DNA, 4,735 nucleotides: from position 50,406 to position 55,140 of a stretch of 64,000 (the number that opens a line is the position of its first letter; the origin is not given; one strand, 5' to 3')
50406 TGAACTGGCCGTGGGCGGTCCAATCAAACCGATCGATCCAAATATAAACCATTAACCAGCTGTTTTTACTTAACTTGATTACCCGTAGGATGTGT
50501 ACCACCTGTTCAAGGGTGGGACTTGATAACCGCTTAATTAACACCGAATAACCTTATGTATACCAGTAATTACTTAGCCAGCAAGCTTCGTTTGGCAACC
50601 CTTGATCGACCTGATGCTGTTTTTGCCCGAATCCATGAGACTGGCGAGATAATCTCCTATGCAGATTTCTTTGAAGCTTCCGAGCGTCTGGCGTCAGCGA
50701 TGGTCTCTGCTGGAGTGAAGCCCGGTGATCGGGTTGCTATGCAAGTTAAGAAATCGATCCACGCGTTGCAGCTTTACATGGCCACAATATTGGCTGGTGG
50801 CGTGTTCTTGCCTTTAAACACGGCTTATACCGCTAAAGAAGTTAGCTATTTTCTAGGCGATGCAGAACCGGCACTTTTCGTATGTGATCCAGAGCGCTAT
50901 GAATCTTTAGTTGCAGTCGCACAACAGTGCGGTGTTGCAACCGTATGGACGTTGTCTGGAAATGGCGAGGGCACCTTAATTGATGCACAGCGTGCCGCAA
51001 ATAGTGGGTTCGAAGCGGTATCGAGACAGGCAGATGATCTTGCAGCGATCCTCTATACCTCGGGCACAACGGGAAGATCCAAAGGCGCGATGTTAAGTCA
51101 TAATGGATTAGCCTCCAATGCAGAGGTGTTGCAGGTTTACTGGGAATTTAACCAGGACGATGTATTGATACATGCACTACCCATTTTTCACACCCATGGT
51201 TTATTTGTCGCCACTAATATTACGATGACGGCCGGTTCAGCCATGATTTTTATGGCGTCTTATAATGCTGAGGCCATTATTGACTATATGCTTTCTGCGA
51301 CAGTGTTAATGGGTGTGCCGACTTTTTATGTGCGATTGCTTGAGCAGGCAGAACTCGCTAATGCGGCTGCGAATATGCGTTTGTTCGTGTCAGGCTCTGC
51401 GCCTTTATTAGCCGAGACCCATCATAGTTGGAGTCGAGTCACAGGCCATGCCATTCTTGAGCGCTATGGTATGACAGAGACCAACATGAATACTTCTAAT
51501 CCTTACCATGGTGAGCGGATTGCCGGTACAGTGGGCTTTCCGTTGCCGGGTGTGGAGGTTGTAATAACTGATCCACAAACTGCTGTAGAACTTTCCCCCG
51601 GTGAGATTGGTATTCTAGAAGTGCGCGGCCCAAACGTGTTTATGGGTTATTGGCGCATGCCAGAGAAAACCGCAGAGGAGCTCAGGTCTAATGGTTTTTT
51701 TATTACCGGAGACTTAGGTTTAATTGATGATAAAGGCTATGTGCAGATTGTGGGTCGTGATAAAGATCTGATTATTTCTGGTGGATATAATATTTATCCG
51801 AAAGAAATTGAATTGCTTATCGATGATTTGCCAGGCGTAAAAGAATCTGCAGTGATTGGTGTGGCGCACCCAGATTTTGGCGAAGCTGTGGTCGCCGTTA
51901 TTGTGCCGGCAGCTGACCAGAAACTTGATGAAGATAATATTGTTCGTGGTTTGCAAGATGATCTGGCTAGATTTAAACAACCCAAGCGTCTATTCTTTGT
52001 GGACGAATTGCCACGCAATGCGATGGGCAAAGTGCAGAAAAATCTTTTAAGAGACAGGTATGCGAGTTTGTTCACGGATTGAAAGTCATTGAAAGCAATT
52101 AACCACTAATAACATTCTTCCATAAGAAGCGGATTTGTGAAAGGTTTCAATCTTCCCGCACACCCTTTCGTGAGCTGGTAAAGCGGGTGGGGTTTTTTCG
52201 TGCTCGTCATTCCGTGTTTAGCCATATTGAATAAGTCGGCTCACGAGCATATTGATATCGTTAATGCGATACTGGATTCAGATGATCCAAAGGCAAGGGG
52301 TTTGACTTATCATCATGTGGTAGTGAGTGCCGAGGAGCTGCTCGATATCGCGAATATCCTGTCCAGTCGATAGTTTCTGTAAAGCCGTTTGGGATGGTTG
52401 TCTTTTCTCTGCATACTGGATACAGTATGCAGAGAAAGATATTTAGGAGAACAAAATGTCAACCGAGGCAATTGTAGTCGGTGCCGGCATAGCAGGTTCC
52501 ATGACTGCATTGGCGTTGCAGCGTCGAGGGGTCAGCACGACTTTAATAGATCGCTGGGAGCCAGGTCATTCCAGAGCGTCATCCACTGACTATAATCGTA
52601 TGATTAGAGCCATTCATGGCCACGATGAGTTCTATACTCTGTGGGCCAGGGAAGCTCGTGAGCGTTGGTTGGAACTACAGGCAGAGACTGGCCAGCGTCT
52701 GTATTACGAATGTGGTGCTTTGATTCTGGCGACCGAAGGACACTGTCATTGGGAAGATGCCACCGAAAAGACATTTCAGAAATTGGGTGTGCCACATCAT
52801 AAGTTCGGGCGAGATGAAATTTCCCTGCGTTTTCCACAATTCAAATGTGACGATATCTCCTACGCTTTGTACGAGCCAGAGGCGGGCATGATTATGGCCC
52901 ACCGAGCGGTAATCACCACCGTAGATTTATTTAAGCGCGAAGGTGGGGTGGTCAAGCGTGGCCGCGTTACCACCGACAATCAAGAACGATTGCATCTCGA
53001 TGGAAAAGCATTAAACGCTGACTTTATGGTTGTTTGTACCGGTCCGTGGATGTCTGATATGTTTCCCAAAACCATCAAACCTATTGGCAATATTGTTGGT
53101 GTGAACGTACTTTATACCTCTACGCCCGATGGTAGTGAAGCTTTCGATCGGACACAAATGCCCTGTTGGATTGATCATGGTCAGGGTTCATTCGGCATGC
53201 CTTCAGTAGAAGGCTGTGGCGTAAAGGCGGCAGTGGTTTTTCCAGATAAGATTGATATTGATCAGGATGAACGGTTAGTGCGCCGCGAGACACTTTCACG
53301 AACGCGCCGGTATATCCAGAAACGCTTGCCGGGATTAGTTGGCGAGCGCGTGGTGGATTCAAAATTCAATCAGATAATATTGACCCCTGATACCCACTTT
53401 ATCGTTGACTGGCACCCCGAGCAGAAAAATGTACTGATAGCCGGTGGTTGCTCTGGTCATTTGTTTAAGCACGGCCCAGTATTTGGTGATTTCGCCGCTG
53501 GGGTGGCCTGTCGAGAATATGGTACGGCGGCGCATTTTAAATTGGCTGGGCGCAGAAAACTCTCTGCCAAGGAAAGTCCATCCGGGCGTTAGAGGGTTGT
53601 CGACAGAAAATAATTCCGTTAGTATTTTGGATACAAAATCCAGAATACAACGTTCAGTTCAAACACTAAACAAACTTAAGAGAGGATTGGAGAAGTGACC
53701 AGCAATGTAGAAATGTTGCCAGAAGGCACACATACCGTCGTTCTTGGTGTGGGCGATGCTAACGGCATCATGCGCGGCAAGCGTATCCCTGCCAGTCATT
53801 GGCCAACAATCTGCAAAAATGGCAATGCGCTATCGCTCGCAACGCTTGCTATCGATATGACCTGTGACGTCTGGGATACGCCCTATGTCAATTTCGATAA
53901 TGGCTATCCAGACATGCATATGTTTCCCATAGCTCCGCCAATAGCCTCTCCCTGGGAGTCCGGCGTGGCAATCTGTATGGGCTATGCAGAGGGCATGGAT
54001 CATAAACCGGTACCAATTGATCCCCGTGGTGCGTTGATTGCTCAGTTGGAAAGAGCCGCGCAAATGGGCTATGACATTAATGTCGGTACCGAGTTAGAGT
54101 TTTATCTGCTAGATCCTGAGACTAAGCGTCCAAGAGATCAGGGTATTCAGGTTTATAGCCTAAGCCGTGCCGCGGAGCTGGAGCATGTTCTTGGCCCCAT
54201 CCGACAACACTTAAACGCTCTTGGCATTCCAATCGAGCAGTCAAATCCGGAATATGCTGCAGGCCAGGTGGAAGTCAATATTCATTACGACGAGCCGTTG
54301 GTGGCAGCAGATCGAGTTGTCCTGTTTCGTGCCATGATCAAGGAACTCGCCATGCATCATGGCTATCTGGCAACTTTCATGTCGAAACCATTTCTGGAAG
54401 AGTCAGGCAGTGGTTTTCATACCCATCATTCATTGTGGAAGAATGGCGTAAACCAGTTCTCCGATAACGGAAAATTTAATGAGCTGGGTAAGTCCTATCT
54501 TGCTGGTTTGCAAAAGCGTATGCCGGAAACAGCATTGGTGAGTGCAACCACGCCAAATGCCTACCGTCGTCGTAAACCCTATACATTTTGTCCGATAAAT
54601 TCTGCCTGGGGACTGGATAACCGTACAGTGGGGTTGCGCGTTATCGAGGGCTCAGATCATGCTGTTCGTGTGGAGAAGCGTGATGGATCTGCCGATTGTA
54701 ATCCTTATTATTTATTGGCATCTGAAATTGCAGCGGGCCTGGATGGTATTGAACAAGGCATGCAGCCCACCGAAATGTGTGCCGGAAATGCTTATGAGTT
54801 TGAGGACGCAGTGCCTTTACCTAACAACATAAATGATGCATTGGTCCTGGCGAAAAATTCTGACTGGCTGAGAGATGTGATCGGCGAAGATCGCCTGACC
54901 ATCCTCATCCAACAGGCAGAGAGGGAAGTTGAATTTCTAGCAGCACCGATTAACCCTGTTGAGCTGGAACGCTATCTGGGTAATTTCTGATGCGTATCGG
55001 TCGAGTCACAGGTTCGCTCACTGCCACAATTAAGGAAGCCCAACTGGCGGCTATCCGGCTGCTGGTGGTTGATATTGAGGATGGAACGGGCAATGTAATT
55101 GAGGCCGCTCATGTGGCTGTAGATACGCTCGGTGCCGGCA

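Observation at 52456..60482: Non-canonical bacterial microcompartment locus: minimal P/H/T shell and acylating AldDH combined with GS-like, sarcosine-oxidase-like, opine-DH-like, MDH-like and RidA enzymes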

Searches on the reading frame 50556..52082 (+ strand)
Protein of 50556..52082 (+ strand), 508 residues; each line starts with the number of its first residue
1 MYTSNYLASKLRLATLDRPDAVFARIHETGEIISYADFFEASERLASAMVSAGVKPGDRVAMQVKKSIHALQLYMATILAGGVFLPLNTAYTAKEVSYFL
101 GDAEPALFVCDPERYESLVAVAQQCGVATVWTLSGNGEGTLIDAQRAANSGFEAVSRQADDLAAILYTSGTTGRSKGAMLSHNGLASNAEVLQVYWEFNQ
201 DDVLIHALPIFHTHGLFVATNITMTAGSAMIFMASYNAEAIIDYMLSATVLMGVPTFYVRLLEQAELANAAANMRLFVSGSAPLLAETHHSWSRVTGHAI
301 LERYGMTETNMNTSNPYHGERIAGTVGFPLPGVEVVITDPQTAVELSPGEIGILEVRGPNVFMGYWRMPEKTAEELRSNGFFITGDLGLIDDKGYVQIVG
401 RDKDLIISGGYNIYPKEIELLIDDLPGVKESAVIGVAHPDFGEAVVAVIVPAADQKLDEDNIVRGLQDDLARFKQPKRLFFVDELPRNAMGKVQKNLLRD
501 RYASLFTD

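Call 25: search_protein_families(library=ncbifam, proteins=[window:50556-52082:+], max_evalue=0.00001)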
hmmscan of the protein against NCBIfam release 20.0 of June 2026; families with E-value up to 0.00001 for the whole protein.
window:50556-52082:+ (508 aa): 106 families (the best 25 are shown)
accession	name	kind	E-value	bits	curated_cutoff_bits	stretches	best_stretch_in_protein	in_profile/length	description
NF005702.0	PRK07514.1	subfamily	1.1e-242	805.9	558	1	7-507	5-505/506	malonyl-CoA synthase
NF004837.0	PRK06187.1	subfamily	1.6e-118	396.2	476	1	26-503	27-523/531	long-chain-fatty-acid--CoA ligase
NF005858.0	PRK07787.1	subfamily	1.7e-107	359.8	575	1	30-499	24-469/471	acyl-CoA synthetase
NF004114.0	PRK05605.1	equivalog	1e-98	331.1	766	1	151-501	212-568/575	long-chain-fatty-acid--CoA ligase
NF006182.0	PRK08316.1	subfamily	1.5e-89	300.9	663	1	26-506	30-521/523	fatty acyl-CoA synthetase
NF052269.1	Staph_lig_FadD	equivalog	8.9e-89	298.1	650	1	31-499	26-490/499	long-chain-fatty-acid--CoA ligase FadD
NF005307.0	PRK06839.1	equivalog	1.3e-85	287.9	748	1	26-499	22-490/496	o-succinylbenzoate--CoA ligase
NF005801.1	PRK07656.1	equivalog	6.5e-85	285.7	657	1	30-499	24-500/500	FadD3 family acyl-CoA ligase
NF006572.0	PRK09088.1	equivalog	1.2e-84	284.8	696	1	18-504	14-489/491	acyl-CoA synthetase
NF009233.0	PRK12583.1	subfamily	3.9e-84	283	832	2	156-503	197-551/558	fatty acid CoA ligase family protein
NF005463.0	PRK07059.1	subfamily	6.8e-81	272.3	869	1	147-501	191-555/557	long-chain-fatty-acid--CoA ligase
NF006181.0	PRK08314.1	subfamily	9.5e-81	271.7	705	2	148-501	192-553/563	long-chain-fatty-acid--CoA ligase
NF005676.0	PRK07470.1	equivalog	4.3e-79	266.6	774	1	8-501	23-528/544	acyl-CoA synthetase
NF004229.0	PRK05677.1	subfamily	3.7e-78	263.4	879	1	148-501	195-554/563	long-chain-fatty-acid--CoA ligase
NF005220.0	PRK06710.1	equivalog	9.1e-78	261.7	1116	2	146-499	192-550/563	long-chain-fatty-acid--CoA ligase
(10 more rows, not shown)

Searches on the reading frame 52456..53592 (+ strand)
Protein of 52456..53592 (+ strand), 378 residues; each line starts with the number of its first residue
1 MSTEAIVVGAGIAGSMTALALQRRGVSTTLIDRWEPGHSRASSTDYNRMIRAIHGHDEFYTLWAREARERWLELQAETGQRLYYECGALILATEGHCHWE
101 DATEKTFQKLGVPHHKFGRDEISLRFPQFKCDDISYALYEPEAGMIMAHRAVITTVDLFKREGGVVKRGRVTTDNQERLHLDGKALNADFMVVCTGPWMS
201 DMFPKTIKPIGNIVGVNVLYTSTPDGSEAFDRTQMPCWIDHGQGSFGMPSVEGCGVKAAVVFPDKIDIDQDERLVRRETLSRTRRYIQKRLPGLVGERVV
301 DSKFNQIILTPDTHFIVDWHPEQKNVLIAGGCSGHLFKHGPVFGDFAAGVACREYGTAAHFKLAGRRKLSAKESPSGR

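Call 3: search_protein_families(library=pfam, proteins=[window:52456-53592:+], max_evalue=0.01)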
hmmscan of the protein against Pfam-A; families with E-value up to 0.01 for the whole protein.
window:52456-53592:+ (378 aa): 9 families
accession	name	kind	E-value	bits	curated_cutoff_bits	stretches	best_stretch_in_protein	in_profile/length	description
PF01266.30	DAO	-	3.7e-42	145.5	27.9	1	5-348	2-351/353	FAD dependent oxidoreductase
PF01494.25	FAD_binding_3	-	8.7e-08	32.2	22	1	3-37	2-36/349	FAD binding domain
PF00890.30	FAD_binding_2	-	2.9e-05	23.9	20.4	1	5-44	2-43/414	FAD binding domain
PF13450.12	NAD_binding_8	-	3.3e-05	24.5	21.9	1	7-37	1-32/68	NAD(P)-binding Rossmann-like domain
PF01134.28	GIDA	-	0.00022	20.8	22.1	1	5-35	2-29/391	Glucose inhibited division protein A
PF07992.20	Pyr_redox_2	-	0.00044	20.2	26.1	0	5-32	3-30/291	Pyridine nucleotide-disulphide oxidoreductase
PF12831.13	FAD_oxidored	-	0.003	17.4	27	1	6-33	3-30/416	FAD dependent oxidoreductase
PF03486.20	HI0933_like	-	0.004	17.1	50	0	4-33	2-31/244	HI0933-like protein Rossmann domain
PF02558.23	ApbA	-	0.0069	16.4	22.2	0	7-35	3-31/150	Ketopantoate reductase PanE/ApbA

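Call 4: search_protein_families(library=ncbifam, proteins=[window:52456-53592:+], max_evalue=0.01)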
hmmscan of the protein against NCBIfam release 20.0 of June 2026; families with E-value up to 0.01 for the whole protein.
window:52456-53592:+ (378 aa): 41 families (the best 25 are shown)
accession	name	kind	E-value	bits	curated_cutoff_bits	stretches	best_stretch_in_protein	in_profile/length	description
NF008425.0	PRK11259.1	equivalog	7.5e-57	193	257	1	2-353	4-360/377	N-methyl-L-tryptophan oxidase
TIGR01377.1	soxA_mon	subfamily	2e-51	174.9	479.65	1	4-352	2-359/381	amino oxidase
TIGR02352.1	thiamin_ThiO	equivalog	2.1e-16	60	250.8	1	6-214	2-223/351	glycine oxidase ThiO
TIGR03364.1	HpnW_proposed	hypoth_equivalog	3.5e-15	56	285.1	1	4-209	2-207/365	TIGR03364 family FAD-dependent oxidoreductase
TIGR03197.1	MnmC_Cterm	equivalog_domain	1.2e-09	37.8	174.2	1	5-208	2-212/400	FAD-dependent 5-carboxymethylaminomethyl-2-thiouridine(34) oxidoreductase MnmC1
NF002480.1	PRK01747.1-1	equivalog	5.1e-09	35.1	540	1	3-96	249-346/645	bifunctional tRNA (5-methylaminomethyl-2-thiouridine)(34)-methyltransferase MnmC2/FAD-dependent 5-carboxymethylaminomethyl-2-thiouridine(34)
NF049967.1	QhpG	equivalog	3.5e-07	29.5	240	1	6-38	2-34/423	flavin-dependent monooxygenase QhpG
NF040813.1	pro_dh_Thprot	equivalog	5e-07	29.1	600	1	5-42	2-40/362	D-proline dehydrogenase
NF005691.0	PRK07494.1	equivalog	3.7e-05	22.4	459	1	3-36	9-42/404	UbiH/UbiF family hydroxylase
TIGR02032.1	GG-red-SF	subfamily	8.1e-05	22.5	158.8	1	5-34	3-32/297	geranylgeranyl reductase family protein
NF006448.0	PRK08773.1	equivalog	0.00013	20.7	614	1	3-46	7-50/393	UbiH/UbiF family hydroxylase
TIGR01984.1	UbiH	equivalog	0.00015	20.7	392.2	1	6-46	3-43/382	2-octaprenyl-6-methoxyphenyl hydroxylase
NF008726.1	PRK11728.1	equivalog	0.0002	20.3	299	1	5-202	3-204/389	L-2-hydroxyglutarate oxidase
NF006130.0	PRK08274.1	equivalog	0.00026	20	369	1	3-86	6-88/467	FAD-dependent tricarballylate dehydrogenase TcuA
NF004832.0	PRK06184.1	subfamily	0.00027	19.8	476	1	3-35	7-39/506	hypothetical protein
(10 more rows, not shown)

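Call 27: search_solved_structures(query=window:52456-53592:+, max_evalue=1e-10)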
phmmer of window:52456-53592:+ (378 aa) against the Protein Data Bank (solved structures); distinct sequences matched with E-value up to 1e-10: 11.
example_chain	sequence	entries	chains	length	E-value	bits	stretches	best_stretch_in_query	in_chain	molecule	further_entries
1l9c_A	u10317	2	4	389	1.2e-35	126.3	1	4-351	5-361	Monomeric Sarcosine Oxidase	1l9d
1el5_A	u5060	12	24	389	1.2e-35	126.3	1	4-351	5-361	SARCOSINE OXIDASE | SARCOSINE OXIDE | Monomeric sarcosine oxidase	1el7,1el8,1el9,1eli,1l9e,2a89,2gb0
9u3b_A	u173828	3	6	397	1.3e-35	126.2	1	4-351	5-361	Monomeric sarcosine oxidase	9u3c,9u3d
9u3f_A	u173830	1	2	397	2.1e-35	125.4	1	4-351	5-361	Monomeric sarcosine oxidase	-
3bhf_A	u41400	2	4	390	2.5e-35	125.2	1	4-351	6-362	Monomeric sarcosine oxidase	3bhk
9u3e_A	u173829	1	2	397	2.9e-35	125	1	4-351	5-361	Monomeric sarcosine oxidase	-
3m12_A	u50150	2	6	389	3e-35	124.9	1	4-351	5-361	Monomeric Sarcosine Oxidase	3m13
3m0o_A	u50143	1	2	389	6.7e-35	123.8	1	4-351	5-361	Monomeric sarcosine oxidase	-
1zov_A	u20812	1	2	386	2e-33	118.9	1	4-352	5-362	Monomeric sarcosine oxidase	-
7exs_A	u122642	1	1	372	1.2e-31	113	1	5-352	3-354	Sarcosine oxidase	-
2uzz_A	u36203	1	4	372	3e-18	69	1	3-351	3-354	N-METHYL-L-TRYPTOPHAN OXIDASE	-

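Call 53: search_solved_structures(query=window:52456-53592:+, max_evalue=1e-30, show_alignments=2)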
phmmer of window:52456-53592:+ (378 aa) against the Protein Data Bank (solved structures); distinct sequences matched with E-value up to 1e-30: 10.
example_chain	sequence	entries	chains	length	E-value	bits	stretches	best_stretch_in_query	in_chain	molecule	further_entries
1l9c_A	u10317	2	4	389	1.2e-35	126.3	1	4-351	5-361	Monomeric Sarcosine Oxidase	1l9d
1el5_A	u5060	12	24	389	1.2e-35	126.3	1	4-351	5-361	SARCOSINE OXIDASE | SARCOSINE OXIDE | Monomeric sarcosine oxidase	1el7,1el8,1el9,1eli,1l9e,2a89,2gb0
9u3b_A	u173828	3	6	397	1.3e-35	126.2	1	4-351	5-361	Monomeric sarcosine oxidase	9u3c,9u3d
9u3f_A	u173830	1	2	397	2.1e-35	125.4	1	4-351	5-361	Monomeric sarcosine oxidase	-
3bhf_A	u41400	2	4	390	2.5e-35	125.2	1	4-351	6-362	Monomeric sarcosine oxidase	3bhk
9u3e_A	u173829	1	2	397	2.9e-35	125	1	4-351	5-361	Monomeric sarcosine oxidase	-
3m12_A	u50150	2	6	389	3e-35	124.9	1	4-351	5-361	Monomeric Sarcosine Oxidase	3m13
3m0o_A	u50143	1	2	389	6.7e-35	123.8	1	4-351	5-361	Monomeric sarcosine oxidase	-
1zov_A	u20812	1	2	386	2e-33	118.9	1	4-352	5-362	Monomeric sarcosine oxidase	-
7exs_A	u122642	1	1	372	1.2e-31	113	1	5-352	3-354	Sarcosine oxidase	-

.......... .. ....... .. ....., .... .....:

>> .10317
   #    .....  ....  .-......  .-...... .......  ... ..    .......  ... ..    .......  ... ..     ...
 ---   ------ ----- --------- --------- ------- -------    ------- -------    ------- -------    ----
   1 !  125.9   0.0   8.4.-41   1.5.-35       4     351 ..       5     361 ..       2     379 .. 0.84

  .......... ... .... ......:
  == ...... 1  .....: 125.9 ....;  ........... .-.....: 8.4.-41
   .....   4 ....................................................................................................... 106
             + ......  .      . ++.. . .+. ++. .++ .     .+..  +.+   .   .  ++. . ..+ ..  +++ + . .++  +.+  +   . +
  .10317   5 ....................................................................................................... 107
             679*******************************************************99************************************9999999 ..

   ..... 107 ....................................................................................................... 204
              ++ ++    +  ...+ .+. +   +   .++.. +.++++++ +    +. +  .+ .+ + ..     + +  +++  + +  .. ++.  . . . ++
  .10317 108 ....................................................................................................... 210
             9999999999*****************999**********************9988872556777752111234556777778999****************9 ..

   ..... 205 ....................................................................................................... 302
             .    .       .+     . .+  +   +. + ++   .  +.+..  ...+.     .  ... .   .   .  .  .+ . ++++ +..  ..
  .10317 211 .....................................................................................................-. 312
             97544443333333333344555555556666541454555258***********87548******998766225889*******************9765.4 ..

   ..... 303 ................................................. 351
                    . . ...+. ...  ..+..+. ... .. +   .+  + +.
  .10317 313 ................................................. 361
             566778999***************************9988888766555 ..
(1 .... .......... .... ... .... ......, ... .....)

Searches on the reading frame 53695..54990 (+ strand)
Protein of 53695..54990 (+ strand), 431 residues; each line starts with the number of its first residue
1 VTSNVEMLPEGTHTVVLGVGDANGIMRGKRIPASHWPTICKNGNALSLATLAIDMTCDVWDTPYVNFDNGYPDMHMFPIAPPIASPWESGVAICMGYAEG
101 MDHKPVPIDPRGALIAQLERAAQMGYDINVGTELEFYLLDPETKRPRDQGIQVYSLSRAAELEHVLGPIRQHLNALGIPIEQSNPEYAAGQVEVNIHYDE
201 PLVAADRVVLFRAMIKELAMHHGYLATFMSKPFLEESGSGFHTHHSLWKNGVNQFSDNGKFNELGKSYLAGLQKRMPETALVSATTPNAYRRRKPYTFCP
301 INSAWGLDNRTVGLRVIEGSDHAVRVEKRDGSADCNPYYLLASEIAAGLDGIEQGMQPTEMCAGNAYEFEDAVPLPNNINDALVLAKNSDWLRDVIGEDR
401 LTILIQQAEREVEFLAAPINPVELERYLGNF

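Call 3: search_protein_families(library=pfam, proteins=[window:53695-54990:+], max_evalue=0.01)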
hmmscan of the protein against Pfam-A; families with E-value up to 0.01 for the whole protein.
window:53695-54990:+ (431 aa): 1 family
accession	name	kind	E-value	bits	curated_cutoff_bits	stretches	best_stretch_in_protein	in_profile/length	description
PF00120.29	Gln-synt_C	-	4.8e-85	286.1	24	1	108-427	2-344/344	Glutamine synthetase, catalytic domain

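Call 4: search_protein_families(library=ncbifam, proteins=[window:53695-54990:+], max_evalue=0.01)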
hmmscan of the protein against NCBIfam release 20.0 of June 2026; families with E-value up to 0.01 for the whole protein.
window:53695-54990:+ (431 aa): 5 families
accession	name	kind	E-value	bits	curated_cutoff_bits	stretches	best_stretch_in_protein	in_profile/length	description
TIGR03105.1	gln_synth_III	equivalog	1.8e-61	208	469.6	1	20-428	18-434/435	type III glutamate--ammonia ligase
TIGR00653.1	GlnA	equivalog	5.8e-59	200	429.15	2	169-428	190-461/462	type I glutamate--ammonia ligase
NF045547.1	GGputSyn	equivalog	6.1e-52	176.8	650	1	20-400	22-415/438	gamma-glutamylputrescine synthetase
NF007006.0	PRK09469.1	equivalog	2.9e-30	105.3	845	1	173-427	200-466/469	glutamate--ammonia ligase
NF041605.1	gln_syn_GlnII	equivalog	0.0051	16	500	1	175-246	159-231/333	glutamine synthetase GlnII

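Call 26: search_solved_structures(query=window:53695-54990:+, max_evalue=1e-10)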
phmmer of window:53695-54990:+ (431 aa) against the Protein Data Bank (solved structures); distinct sequences matched with E-value up to 1e-10: 38.
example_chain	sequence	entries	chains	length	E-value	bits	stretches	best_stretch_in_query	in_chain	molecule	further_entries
5dm3_A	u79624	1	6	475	6.2e-61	209.9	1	13-425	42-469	L-glutamine synthetase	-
11zs_A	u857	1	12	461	1.8e-48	168.9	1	63-404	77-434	Glutamine synthetase, catalytic domain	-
8s59_O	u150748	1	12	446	4.7e-45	157.6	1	86-429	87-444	Glutamine synthetase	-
8tfb_A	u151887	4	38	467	5.3e-45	157.4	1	86-429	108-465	Glutamine synthetase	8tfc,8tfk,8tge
8ufj_A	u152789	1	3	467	3.7e-44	154.6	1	86-429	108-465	Glutamine synthetase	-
8ool_A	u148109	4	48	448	6.4e-44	153.8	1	72-404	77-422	Glutamine synthetase from Methanothermococcus thermolithotrophicus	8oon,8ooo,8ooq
8oow_A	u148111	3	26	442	8.5e-44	153.4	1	98-429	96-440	Glutamine synthetase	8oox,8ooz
8wwu_A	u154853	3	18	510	8.9e-43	150.1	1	11-407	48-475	Glutamine synthetase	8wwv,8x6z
7tdp_A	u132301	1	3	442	6.2e-42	147.3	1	71-428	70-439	Glutamine synthetase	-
7tfa_B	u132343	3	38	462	7.1e-42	147.1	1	71-428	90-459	Glutamine synthetase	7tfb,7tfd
4lnf_A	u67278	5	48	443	2.3e-40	142.1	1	71-430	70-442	Glutamine synthetase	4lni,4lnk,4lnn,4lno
4s0r_A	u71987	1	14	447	2.4e-40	142.1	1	71-430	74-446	Glutamine synthetase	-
7tfc_A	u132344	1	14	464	2.6e-40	141.9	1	71-430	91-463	Glutamine synthetase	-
7ten_A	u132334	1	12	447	2.1e-36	129.1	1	73-428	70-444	Glutamine synthetase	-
7tf9_A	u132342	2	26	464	2.3e-36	128.9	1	73-428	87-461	Glutamine synthetase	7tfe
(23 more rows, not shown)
